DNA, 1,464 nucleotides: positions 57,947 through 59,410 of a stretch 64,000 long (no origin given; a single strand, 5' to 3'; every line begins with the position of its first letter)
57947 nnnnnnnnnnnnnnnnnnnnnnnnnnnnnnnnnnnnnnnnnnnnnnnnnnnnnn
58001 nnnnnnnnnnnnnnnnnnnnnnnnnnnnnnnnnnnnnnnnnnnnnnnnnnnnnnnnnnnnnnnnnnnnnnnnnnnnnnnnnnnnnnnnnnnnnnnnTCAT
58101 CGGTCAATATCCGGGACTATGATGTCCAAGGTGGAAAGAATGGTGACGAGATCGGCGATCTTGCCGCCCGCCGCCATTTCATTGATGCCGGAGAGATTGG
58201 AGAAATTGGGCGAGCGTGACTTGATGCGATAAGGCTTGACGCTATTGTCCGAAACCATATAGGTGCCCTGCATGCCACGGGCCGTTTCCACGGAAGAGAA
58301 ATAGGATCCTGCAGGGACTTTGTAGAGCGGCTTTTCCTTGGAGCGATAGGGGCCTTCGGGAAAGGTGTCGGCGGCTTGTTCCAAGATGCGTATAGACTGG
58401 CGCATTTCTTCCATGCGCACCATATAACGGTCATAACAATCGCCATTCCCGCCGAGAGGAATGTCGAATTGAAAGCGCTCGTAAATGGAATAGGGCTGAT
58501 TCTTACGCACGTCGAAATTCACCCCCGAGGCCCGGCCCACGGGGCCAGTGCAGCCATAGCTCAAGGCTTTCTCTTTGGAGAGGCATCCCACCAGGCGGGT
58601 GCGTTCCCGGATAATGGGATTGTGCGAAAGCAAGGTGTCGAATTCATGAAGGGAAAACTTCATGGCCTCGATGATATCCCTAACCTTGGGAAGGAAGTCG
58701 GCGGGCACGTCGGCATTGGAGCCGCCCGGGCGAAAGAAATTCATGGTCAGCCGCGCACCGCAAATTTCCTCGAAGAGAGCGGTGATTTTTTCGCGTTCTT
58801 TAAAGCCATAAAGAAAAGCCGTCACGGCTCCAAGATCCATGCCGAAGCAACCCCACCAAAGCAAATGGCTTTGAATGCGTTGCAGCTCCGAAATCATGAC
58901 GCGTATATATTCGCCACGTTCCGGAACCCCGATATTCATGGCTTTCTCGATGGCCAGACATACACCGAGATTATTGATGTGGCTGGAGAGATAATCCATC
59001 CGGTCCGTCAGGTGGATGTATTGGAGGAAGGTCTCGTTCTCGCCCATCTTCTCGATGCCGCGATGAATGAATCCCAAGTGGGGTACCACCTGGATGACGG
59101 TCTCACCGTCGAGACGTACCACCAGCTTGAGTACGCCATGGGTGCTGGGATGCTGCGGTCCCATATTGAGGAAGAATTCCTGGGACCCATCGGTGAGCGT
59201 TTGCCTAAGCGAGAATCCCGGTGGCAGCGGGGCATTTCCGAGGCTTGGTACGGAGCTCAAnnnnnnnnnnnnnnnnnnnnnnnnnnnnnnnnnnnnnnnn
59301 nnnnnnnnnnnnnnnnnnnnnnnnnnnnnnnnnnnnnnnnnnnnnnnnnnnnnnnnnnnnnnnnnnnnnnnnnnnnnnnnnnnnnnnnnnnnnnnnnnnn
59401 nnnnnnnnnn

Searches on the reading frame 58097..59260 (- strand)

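Call 35: search_protein_families(library=pfam, proteins=[window:58097-59260:-], max_evalue=0.001)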
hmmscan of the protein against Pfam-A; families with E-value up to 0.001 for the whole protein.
window:58097-59260:- (387 aa): 1 family
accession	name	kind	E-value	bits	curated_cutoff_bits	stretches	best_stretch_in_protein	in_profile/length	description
PF00346.24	Complex1_49kDa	-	2.6e-91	305.9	24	2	142-310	1-169/271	Respiratory-chain NADH dehydrogenase, 49 Kd subunit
